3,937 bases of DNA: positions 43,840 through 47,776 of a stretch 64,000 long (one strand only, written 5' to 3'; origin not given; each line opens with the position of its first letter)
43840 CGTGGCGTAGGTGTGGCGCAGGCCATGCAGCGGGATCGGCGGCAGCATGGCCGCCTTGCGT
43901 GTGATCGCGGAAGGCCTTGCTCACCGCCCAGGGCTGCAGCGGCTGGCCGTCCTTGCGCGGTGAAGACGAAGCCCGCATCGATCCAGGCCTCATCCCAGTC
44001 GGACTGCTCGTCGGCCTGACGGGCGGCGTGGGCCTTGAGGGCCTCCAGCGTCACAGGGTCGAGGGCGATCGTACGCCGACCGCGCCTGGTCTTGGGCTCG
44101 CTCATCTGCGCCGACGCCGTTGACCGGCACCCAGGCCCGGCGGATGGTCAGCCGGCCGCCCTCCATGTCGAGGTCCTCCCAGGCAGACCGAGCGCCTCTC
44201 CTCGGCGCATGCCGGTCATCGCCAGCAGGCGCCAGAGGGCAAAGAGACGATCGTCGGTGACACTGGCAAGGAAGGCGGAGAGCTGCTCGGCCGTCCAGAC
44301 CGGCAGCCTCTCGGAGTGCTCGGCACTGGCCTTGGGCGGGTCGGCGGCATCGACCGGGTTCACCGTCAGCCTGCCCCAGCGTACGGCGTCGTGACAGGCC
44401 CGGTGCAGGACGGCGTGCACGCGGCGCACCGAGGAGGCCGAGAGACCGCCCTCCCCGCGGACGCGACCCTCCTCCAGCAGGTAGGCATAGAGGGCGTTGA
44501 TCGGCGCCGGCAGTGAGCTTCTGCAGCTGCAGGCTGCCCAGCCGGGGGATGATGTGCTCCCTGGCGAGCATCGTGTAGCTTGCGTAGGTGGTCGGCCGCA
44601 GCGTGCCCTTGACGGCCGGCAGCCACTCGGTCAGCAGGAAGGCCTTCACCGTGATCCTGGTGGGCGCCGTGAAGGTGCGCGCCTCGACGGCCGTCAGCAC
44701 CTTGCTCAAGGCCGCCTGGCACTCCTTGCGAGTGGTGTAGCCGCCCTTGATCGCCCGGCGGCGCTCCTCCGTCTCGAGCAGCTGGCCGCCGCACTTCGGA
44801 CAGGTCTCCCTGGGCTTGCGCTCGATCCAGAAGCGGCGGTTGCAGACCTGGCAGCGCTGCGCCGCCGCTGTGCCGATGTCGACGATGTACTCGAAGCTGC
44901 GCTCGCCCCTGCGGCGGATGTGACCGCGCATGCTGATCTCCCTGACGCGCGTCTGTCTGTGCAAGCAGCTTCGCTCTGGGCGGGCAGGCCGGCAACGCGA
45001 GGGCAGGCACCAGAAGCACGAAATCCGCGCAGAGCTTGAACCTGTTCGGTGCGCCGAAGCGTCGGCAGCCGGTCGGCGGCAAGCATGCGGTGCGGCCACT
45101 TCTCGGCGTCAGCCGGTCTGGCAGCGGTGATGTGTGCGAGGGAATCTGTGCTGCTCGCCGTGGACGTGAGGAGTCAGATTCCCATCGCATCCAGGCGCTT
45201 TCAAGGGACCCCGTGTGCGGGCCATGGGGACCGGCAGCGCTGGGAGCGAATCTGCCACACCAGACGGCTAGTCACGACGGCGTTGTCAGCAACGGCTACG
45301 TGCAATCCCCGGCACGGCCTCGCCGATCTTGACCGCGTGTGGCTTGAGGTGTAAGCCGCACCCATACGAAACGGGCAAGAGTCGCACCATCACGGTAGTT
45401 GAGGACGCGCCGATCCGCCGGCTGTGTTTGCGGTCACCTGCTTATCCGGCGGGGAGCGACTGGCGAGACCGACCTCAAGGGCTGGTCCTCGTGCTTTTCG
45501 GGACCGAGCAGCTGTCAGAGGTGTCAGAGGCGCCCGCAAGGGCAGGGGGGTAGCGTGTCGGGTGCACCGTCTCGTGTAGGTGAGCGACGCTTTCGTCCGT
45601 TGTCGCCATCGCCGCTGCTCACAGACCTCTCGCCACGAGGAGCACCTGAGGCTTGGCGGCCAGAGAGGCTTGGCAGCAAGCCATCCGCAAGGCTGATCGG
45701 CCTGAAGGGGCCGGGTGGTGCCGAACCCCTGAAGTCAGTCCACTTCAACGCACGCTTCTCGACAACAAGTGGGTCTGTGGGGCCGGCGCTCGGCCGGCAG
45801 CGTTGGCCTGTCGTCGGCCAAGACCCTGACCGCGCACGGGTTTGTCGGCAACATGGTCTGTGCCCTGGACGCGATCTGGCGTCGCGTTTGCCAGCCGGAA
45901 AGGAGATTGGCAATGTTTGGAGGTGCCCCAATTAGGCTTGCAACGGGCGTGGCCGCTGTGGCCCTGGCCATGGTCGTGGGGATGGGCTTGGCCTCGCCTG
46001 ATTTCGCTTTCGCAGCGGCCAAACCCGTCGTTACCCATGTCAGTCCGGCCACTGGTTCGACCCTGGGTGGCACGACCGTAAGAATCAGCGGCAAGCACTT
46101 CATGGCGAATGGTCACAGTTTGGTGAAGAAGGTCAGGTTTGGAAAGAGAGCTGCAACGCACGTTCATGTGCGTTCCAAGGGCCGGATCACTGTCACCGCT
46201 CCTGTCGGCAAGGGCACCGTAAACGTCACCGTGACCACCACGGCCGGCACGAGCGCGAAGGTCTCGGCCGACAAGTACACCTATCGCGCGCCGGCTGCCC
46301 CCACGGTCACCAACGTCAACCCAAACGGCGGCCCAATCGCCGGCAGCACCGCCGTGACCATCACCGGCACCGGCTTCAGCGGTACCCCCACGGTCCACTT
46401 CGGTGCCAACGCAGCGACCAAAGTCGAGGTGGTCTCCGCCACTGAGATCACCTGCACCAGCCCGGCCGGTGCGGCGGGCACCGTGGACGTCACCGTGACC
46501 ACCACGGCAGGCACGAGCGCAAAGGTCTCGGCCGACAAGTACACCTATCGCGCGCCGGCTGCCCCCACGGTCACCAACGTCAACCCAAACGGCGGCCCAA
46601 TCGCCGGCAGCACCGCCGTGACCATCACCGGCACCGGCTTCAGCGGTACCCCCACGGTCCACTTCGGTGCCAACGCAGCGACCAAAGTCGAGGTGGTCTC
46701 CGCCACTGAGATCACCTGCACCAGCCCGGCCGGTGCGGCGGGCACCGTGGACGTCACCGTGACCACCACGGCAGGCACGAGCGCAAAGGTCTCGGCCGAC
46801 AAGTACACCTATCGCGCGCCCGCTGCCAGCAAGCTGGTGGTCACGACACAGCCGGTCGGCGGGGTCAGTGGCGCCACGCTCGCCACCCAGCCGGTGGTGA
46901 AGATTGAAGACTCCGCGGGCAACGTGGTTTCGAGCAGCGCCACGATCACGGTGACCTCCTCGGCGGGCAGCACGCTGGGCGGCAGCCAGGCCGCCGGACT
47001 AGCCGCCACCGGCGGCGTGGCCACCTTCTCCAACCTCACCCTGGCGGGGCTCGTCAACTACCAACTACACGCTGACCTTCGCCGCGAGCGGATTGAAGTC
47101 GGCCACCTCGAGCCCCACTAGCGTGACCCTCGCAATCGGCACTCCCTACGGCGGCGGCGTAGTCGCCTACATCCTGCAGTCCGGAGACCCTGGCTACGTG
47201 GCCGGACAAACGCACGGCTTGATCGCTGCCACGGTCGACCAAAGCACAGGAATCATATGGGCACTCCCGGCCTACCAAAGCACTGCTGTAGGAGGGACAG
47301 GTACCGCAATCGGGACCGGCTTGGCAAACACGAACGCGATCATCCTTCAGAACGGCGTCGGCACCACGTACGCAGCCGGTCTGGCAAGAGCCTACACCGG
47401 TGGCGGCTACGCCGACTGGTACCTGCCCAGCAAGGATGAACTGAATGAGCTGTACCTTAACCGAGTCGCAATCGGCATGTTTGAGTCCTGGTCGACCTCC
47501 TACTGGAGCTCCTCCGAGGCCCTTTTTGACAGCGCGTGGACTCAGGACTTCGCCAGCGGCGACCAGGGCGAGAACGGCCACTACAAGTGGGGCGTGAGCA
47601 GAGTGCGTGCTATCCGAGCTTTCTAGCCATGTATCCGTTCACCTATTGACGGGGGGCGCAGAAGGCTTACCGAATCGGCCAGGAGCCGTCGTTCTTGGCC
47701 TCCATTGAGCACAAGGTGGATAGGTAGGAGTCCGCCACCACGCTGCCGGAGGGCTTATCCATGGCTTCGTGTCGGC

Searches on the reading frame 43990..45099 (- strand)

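Call 54: search_protein_families(library=pfam, proteins=[window:43990-45099:-], max_evalue=0.001)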
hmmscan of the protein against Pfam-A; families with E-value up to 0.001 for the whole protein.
window:43990-45099:- (369 aa): 1 family
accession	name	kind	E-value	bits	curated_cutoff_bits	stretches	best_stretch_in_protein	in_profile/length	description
PF14659.12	Phage_int_SAM_3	-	4.6e-10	40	22.6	1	155-197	5-47/58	Phage integrase, N-terminal SAM-like domain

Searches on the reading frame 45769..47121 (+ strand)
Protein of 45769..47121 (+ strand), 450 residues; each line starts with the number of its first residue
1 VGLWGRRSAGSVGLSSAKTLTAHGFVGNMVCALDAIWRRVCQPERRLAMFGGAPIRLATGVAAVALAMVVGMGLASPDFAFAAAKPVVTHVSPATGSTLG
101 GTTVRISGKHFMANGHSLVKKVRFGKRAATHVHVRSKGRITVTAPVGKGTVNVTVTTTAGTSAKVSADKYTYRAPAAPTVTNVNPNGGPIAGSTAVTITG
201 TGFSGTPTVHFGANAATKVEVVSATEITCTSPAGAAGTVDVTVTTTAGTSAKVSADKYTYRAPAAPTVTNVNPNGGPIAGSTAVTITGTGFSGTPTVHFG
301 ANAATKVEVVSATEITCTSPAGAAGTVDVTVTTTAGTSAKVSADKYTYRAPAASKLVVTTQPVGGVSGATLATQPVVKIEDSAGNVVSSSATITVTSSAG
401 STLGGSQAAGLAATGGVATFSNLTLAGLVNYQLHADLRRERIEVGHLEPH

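Call 54: search_protein_families(library=pfam, proteins=[window:45769-47121:+], max_evalue=0.001)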
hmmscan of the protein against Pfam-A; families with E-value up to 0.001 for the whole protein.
window:45769-47121:+ (450 aa): 3 families
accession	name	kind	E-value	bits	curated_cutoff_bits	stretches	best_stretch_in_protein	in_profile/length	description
PF01833.30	TIG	-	8.4e-40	135.1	20.9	3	178-260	1-84/84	IPT/TIG domain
PF20144.5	TIG_SUH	-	5.4e-12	46.2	24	0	178-247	2-68/94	TIG domain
PF18229.6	GcnA_N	-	6.7e-05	23.4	27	0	148-173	22-47/79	N-acetyl-beta-D-glucosaminidase N-terminal domain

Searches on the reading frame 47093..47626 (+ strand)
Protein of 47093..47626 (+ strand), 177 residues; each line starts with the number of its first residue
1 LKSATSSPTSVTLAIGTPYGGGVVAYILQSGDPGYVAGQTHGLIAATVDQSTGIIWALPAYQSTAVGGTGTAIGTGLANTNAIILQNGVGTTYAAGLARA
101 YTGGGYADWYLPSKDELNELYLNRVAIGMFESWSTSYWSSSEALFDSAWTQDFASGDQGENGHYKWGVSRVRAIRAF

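Call 54: search_protein_families(library=pfam, proteins=[window:47093-47626:+], max_evalue=0.001)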
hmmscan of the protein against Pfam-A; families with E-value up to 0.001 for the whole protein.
window:47093-47626:+ (177 aa): 1 family
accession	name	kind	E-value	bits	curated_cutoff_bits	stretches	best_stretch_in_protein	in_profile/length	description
PF07603.17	Lcl_C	-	3e-09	37.6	34.9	1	47-175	3-117/117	Lcl C-terminal domain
